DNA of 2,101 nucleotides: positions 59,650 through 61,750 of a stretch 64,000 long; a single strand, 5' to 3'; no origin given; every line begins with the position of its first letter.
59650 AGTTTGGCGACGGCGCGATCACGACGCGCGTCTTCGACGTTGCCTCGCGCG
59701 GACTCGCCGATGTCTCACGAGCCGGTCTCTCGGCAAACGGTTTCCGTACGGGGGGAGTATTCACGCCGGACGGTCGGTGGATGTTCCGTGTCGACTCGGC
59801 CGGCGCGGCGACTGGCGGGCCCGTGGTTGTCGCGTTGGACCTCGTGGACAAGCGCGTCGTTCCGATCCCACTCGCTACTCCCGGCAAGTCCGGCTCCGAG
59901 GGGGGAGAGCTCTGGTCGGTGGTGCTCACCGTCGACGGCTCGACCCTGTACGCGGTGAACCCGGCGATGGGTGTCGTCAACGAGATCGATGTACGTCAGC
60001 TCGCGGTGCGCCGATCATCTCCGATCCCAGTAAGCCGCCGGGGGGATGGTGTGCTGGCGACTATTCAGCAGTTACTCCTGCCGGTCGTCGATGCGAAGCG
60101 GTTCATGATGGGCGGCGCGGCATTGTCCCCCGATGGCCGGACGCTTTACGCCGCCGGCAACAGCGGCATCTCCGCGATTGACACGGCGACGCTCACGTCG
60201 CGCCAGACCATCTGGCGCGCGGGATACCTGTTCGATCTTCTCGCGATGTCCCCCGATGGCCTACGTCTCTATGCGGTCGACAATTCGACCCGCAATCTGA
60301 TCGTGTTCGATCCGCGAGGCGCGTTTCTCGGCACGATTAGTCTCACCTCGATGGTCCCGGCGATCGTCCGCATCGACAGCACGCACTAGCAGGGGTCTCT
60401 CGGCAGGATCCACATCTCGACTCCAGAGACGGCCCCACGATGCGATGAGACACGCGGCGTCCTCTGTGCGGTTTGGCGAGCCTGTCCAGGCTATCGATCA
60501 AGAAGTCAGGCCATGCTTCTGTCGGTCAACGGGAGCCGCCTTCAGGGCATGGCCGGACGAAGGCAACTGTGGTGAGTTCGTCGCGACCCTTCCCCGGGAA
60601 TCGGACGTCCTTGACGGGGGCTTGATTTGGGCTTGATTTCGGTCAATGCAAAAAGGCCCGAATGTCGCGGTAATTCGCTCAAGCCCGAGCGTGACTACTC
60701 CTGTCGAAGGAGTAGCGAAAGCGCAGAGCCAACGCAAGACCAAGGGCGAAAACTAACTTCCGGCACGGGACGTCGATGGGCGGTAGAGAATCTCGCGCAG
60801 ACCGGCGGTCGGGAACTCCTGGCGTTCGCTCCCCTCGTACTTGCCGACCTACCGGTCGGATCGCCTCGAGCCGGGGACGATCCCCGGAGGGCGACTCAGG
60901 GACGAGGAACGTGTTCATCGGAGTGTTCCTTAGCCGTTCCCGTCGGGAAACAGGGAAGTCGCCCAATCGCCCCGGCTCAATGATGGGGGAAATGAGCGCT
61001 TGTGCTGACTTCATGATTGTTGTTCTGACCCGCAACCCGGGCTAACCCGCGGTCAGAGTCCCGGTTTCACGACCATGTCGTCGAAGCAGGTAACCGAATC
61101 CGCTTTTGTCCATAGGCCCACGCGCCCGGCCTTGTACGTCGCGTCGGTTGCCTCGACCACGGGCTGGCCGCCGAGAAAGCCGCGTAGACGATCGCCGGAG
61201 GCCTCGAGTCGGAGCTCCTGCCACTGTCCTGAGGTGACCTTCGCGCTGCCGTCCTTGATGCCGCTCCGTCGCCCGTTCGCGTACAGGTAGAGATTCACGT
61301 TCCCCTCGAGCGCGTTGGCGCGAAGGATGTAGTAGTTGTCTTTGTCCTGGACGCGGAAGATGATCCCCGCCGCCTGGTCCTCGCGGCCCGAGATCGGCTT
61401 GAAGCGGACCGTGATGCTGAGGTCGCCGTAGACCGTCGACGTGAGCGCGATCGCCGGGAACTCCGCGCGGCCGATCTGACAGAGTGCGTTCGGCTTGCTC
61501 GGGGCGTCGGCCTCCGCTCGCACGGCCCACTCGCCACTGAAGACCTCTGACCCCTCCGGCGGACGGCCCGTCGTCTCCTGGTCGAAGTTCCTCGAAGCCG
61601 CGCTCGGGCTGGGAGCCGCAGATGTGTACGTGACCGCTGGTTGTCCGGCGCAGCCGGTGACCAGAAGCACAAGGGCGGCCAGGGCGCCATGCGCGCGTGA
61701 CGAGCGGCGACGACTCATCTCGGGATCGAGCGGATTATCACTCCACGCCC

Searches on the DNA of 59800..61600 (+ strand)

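Call 4: search_rna_families(source=window, start=59800, end=61600, threshold=evalue, max_evalue=10, show_alignments=3)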
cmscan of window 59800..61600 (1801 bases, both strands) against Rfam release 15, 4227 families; matches with E-value up to 10: 1.
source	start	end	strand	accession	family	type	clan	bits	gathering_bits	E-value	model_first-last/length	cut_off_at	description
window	59885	59952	+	RF01383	GRIK4_3p_UTR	Gene;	-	17.7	38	1.9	1-94/94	no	GRIK4 3 prime UTR element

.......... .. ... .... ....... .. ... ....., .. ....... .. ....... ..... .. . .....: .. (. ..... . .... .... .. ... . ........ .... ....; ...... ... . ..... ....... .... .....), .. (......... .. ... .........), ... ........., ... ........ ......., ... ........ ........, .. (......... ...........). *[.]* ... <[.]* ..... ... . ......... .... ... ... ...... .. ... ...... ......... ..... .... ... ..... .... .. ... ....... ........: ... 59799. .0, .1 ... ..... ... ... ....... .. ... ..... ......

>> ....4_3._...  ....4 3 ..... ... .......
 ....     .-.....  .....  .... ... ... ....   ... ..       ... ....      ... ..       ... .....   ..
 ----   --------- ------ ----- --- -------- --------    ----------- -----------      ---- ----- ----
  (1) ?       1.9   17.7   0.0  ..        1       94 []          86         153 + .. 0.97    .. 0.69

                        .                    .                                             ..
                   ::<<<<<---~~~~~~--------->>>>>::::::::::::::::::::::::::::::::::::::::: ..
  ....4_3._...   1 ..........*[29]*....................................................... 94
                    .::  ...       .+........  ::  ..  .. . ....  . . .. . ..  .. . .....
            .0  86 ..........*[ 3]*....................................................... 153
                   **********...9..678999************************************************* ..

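Call 15: search_dna_similar(query=window:60390-61052:+, collection=plasmids, mode=distant, max_evalue=0.01)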
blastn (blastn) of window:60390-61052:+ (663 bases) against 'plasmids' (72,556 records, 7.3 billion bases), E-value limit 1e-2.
No match.

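Call 16: search_dna_similar(query=window:60390-61052:+, collection=phages, mode=distant, max_evalue=0.01)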
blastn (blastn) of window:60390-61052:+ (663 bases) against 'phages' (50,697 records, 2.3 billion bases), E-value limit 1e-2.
No match.

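Call 50: search_rna_families(source=window, start=60380, end=61060, threshold=evalue, max_evalue=10, show_alignments=3)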
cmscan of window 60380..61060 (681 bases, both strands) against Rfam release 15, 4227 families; matches with E-value up to 10: 0.
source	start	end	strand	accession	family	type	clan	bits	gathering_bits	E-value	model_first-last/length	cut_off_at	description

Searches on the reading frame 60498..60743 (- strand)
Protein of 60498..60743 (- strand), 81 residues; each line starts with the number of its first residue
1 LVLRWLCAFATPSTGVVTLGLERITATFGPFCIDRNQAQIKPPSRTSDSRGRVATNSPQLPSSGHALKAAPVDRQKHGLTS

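Call 10: search_protein_families(library=pfam, proteins=[window:60498-60743:-], max_evalue=0.01)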
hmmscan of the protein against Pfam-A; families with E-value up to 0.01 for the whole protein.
window:60498-60743:- (81 aa): 0 families

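Call 51: search_protein_families(library=phrogs, max_evalue=0.1, proteins=[window:60498-60743:-])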
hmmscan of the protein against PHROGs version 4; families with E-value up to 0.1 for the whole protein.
window:60498-60743:- (81 aa): 0 families

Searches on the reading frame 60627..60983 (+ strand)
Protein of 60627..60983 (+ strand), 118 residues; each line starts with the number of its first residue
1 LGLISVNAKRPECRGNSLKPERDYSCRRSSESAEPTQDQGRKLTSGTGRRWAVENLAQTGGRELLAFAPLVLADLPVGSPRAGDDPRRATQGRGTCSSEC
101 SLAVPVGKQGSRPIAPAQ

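Call 10: search_protein_families(library=pfam, proteins=[window:60627-60983:+], max_evalue=0.01)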
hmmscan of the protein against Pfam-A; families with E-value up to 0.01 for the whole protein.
window:60627-60983:+ (118 aa): 0 families

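Call 41: find_related_loci(query=window:60627-60983:+, collection=metagenome_contigs, flank=5000)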
Query window:60627-60983:+ (118 aa) in metagenome_contigs; peptide patterns used: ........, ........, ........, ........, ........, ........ (x = any residue, [..] = any of these).
600 stretches matched a pattern (row limit reached: there are more); 2 encode a relative of the query (tblastn E <= 1e-3); 2 distinct loci.
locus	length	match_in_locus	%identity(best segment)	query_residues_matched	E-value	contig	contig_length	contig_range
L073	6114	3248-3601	97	1-118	3e-74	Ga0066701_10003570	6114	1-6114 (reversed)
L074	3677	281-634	97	1-118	3e-74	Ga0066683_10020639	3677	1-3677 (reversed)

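Call 51: search_protein_families(library=phrogs, max_evalue=0.1, proteins=[window:60627-60983:+])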
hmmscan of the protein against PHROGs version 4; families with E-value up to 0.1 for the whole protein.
window:60627-60983:+ (118 aa): 0 families

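Call 53: find_homologous_proteins(query=window:60627-60983:+, max_evalue=0.1)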
Query window:60627-60983:+ (118 aa): 1 proteins with E <= 0.1 among 22 candidates.
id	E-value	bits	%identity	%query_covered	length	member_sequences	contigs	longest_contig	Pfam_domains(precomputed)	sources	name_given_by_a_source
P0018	1.0e-66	240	97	100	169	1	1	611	-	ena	-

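Call 70: find_related_loci(query=window:60627-60983:+, collection=viral_contigs, flank=3000)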
Query window:60627-60983:+ (118 aa) in viral_contigs; peptide patterns used: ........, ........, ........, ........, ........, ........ (x = any residue, [..] = any of these).
17 stretches matched a pattern, but none encodes a relative of the query by tblastn (E <= 1e-3).
